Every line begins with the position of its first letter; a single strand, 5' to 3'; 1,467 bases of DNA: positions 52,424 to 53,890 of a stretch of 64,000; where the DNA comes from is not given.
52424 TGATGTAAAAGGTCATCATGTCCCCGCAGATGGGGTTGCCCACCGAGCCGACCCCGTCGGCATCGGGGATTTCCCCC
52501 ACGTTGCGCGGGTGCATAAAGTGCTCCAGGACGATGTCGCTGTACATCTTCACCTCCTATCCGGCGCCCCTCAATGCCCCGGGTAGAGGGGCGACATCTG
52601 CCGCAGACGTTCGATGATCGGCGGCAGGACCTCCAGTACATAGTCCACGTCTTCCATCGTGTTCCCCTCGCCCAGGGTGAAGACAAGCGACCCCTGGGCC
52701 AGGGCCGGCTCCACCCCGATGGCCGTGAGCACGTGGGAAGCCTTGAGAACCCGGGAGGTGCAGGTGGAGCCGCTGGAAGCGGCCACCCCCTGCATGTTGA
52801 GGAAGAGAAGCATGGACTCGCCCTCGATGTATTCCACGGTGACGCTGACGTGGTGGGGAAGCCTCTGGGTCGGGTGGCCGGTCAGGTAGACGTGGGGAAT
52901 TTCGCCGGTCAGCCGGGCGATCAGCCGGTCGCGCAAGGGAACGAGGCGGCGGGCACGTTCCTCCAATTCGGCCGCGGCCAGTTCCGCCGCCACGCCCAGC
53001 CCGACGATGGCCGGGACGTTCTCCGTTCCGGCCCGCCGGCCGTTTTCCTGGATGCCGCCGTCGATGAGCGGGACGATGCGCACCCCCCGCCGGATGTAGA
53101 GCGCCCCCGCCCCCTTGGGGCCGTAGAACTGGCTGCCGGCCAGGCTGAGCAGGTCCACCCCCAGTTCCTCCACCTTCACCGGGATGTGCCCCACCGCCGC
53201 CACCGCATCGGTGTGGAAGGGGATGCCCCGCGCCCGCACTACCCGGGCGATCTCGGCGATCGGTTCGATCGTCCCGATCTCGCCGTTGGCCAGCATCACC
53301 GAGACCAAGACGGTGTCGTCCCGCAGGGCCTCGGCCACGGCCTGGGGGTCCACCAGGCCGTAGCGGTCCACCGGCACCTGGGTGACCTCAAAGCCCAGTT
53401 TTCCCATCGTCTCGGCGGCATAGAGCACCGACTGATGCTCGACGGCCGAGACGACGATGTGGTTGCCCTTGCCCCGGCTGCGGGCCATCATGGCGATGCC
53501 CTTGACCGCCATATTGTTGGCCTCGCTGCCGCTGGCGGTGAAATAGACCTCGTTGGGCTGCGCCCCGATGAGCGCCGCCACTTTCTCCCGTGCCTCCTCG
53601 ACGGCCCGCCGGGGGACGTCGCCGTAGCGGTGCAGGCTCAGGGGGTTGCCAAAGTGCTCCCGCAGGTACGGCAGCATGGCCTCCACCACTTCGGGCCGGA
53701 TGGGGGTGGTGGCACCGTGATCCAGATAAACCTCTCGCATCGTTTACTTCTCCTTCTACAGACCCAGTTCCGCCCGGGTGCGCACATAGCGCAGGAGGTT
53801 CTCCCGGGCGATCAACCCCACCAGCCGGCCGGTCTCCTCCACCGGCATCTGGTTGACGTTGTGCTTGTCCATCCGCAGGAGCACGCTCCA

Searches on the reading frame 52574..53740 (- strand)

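Call 71: search_protein_families(library=pfam, proteins=[window:52574-53740:-], max_evalue=0.0001)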
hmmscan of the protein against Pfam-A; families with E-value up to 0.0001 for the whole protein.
window:52574-53740:- (389 aa): 2 families
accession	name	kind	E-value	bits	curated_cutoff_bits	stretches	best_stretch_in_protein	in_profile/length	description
PF00266.25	Aminotran_5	-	1.2e-72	245.5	21.5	1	4-368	1-371/371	Aminotransferase class-V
PF01212.27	Beta_elim_lyase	-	1e-06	28.7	27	1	46-179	33-169/288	Beta-eliminating lyase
